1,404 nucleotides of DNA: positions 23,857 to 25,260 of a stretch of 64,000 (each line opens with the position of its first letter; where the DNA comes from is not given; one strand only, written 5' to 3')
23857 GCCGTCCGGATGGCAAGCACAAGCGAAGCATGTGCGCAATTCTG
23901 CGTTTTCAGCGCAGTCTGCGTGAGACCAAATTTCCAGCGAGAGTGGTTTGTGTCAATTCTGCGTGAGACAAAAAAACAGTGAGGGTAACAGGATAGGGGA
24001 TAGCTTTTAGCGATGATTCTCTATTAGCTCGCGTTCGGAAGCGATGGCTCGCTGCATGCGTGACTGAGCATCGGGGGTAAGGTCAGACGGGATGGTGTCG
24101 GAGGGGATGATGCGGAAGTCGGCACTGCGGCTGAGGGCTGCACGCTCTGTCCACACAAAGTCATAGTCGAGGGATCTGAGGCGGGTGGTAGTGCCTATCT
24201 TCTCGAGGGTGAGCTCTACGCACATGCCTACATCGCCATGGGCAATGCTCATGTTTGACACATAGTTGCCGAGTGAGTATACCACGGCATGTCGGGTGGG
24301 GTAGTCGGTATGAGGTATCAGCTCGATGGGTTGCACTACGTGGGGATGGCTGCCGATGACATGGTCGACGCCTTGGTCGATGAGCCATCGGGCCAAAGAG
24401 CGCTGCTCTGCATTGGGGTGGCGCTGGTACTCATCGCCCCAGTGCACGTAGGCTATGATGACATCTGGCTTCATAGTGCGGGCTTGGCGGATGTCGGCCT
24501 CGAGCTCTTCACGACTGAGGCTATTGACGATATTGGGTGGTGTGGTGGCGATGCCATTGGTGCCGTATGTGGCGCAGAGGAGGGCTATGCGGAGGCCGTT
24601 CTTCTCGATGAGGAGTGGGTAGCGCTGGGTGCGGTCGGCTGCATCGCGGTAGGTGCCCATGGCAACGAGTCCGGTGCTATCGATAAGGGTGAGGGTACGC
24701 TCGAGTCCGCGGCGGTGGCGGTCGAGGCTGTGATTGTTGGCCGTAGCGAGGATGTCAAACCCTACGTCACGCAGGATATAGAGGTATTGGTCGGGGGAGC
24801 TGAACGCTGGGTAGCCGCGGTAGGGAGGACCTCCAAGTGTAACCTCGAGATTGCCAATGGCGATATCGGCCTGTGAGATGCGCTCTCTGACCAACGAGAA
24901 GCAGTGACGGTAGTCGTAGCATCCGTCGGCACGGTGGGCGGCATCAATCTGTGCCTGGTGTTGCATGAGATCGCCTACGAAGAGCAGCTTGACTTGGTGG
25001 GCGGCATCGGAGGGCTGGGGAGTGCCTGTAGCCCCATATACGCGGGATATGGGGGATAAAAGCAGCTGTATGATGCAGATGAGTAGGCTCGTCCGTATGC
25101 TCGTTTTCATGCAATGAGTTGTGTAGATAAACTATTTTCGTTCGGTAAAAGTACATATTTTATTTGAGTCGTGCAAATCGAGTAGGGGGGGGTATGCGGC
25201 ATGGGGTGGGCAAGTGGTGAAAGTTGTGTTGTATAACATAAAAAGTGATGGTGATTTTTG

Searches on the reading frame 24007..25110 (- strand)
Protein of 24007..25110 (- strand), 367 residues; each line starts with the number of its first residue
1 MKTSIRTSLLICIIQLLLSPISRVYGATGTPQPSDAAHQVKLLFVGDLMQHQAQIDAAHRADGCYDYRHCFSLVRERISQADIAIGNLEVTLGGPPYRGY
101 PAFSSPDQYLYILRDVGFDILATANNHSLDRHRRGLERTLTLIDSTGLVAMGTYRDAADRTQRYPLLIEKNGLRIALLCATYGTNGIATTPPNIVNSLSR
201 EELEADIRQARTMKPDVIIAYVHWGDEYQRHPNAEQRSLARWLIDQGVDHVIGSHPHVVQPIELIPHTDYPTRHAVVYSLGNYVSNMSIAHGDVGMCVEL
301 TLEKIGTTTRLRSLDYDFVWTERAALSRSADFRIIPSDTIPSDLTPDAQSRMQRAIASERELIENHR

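Call 57: search_protein_families(library=pfam, proteins=[window:24007-25110:-])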
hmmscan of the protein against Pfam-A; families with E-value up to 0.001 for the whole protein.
window:24007-25110:- (367 aa): 1 family
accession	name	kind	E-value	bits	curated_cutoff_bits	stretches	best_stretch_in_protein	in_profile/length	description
PF09587.15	PGA_cap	-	3.1e-71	240.3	27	1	41-286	1-254/255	Bacterial capsule synthesis protein PGA_cap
